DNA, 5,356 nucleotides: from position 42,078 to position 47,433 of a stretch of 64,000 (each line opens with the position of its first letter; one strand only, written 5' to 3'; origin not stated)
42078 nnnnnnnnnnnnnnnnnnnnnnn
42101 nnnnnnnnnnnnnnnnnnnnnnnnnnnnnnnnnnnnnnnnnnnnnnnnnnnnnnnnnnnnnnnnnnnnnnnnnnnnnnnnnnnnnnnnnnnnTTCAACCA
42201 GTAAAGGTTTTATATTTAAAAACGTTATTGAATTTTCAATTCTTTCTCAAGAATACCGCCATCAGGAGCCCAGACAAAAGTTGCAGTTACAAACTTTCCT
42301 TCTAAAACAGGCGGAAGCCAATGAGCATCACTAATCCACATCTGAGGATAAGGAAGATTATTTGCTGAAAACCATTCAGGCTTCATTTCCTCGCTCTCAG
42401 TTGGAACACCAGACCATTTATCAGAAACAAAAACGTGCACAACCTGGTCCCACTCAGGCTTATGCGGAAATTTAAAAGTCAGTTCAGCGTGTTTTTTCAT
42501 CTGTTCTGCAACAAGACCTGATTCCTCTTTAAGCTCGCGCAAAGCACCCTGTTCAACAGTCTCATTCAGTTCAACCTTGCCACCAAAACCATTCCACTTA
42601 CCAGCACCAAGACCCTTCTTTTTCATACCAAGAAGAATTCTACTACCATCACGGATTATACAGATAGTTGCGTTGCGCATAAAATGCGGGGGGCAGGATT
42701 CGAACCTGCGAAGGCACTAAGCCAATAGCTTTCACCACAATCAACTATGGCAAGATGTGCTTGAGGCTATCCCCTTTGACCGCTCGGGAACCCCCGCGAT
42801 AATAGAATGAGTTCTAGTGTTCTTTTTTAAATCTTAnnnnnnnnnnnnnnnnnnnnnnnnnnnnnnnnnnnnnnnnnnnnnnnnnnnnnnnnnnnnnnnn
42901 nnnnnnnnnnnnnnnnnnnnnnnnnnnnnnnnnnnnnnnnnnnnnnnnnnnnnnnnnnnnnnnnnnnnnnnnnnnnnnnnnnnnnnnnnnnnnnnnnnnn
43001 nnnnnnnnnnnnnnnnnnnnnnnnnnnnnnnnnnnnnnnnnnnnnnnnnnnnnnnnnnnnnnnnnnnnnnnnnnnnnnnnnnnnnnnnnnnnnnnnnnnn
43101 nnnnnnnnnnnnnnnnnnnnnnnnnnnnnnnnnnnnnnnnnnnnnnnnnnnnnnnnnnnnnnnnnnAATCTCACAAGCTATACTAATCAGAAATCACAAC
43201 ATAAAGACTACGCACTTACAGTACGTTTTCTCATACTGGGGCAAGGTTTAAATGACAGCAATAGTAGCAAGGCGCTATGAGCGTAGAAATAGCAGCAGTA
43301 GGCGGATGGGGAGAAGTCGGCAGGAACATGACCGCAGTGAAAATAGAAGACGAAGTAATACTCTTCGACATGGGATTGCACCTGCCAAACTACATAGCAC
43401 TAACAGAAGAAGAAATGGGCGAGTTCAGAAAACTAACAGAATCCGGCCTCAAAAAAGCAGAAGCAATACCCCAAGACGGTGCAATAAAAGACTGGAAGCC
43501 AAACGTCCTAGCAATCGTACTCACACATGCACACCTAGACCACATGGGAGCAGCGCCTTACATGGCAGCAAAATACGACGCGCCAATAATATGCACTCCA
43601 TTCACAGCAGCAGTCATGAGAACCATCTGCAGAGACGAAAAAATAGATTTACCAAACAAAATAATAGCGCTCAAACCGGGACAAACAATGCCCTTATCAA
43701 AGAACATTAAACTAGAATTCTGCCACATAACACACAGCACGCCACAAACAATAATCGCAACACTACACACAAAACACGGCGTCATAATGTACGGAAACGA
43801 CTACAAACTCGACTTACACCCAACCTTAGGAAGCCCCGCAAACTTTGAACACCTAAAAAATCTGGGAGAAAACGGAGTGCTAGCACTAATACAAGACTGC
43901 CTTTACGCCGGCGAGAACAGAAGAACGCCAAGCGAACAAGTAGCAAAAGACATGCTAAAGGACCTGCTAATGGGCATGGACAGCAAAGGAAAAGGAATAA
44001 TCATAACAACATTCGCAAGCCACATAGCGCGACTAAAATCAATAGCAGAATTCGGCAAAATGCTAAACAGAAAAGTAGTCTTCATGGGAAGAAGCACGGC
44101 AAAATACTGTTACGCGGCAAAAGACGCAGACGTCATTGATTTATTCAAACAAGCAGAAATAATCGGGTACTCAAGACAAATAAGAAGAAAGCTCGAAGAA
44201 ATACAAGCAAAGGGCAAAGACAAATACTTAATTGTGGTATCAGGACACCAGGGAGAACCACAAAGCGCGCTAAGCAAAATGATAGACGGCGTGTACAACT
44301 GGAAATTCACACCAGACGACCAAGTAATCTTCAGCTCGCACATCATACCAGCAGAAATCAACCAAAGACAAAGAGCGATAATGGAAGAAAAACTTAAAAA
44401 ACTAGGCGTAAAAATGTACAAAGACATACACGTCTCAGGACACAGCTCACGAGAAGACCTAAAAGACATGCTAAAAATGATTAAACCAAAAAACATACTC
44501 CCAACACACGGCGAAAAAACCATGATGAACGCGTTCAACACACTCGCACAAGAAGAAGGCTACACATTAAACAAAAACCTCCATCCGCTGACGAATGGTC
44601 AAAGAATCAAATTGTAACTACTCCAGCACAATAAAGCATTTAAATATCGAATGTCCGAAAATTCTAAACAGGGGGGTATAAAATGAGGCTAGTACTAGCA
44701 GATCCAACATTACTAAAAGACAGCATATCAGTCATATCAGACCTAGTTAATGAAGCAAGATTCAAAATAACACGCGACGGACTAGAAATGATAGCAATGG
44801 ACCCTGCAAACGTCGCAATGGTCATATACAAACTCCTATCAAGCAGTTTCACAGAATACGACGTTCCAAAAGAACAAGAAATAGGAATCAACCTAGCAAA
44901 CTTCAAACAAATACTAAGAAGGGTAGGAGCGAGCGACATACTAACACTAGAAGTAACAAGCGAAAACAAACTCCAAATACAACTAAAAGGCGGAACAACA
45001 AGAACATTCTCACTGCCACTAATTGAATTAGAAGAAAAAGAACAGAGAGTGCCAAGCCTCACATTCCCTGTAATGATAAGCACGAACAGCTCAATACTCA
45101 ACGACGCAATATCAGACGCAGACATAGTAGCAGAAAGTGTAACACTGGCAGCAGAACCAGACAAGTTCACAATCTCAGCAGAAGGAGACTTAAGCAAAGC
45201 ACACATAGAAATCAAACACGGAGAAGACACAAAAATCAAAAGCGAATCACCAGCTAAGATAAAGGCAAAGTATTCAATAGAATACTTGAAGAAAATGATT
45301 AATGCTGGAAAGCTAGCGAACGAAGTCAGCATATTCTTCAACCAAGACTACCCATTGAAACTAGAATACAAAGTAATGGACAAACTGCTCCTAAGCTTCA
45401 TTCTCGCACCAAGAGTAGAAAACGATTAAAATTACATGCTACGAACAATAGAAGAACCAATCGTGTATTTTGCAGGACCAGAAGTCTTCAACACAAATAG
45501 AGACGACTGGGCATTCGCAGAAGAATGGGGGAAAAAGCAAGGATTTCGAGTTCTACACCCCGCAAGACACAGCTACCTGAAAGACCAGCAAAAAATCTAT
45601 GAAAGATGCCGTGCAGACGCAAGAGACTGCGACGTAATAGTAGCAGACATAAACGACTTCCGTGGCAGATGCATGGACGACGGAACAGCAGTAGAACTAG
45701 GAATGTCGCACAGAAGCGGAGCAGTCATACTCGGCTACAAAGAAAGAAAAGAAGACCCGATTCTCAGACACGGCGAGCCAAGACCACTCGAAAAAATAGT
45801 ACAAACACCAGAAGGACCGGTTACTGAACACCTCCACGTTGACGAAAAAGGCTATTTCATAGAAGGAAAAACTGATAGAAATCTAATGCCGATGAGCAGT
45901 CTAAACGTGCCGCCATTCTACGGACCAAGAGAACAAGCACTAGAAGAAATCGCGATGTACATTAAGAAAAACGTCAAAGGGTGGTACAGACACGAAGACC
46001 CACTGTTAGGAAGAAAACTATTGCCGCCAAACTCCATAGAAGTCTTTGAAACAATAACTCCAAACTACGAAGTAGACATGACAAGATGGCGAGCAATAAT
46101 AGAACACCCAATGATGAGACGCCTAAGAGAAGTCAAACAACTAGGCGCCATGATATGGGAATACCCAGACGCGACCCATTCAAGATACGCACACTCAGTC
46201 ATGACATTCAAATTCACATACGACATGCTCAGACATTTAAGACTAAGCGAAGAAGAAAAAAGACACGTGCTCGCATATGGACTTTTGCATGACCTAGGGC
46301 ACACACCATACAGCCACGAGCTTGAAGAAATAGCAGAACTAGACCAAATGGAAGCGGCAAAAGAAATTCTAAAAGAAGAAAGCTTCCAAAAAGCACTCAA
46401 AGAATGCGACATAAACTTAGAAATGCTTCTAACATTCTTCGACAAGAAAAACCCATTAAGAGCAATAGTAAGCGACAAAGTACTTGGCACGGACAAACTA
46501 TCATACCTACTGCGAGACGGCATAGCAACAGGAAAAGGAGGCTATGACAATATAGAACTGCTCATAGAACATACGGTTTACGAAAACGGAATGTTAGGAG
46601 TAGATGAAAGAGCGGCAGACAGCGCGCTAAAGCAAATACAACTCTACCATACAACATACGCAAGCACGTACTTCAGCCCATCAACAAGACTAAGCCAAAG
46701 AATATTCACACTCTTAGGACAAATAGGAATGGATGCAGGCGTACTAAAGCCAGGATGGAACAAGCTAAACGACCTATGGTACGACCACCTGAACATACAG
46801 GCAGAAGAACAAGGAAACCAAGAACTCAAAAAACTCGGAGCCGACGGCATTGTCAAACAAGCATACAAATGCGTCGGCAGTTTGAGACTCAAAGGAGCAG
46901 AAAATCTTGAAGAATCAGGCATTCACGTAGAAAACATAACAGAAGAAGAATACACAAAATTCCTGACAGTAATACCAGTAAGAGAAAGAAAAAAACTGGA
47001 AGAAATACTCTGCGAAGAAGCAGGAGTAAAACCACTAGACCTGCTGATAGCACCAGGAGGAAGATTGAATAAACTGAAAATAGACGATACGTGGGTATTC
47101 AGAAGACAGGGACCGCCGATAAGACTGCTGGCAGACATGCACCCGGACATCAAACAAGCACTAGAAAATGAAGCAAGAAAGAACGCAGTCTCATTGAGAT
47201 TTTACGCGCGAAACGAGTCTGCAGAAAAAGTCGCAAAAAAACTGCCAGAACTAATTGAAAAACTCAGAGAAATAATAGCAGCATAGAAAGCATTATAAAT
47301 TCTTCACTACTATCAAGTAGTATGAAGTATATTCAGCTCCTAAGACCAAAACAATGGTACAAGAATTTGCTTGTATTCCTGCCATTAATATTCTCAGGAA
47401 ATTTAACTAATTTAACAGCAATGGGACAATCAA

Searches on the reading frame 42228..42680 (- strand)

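Call 73: search_protein_families(library=pfam, max_evalue=0.000001, proteins=[window:42228-42680:-])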
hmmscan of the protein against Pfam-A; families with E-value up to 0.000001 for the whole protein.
window:42228-42680:- (151 aa): 1 family
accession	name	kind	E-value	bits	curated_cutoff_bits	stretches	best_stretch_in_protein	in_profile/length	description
PF00293.34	NUDIX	-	2.1e-17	63.8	21.1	1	3-123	4-132/134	NUDIX domain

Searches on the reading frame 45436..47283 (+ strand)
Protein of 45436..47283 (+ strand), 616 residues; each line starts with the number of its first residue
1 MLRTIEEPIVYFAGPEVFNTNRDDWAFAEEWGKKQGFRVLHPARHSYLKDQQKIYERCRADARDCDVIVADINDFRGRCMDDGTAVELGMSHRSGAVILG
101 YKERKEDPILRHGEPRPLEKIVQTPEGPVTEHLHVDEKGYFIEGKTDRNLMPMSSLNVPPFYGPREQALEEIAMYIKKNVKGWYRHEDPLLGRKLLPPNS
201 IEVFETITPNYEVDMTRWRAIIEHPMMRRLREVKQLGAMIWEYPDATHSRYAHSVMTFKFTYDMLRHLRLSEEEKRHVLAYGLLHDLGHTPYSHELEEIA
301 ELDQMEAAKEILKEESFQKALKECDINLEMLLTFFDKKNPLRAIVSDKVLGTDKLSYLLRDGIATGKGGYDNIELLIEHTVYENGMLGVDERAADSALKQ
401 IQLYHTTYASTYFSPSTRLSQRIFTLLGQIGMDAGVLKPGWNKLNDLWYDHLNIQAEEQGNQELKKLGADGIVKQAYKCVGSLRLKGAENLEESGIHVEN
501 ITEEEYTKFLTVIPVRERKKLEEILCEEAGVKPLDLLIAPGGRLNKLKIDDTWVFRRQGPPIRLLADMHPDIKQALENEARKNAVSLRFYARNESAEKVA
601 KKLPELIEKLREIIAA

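Call 73: search_protein_families(library=pfam, max_evalue=0.000001, proteins=[window:45436-47283:+])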
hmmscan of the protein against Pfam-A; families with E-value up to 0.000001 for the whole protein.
window:45436-47283:+ (616 aa): 2 families
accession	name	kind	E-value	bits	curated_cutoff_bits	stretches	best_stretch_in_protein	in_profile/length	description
PF05014.21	Nuc_deoxyrib_tr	-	2.6e-14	53.8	28.8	1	10-107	1-102/117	Nucleoside 2-deoxyribosyltransferase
PF01966.28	HD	-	3.9e-08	34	22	1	250-321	1-75/116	HD domain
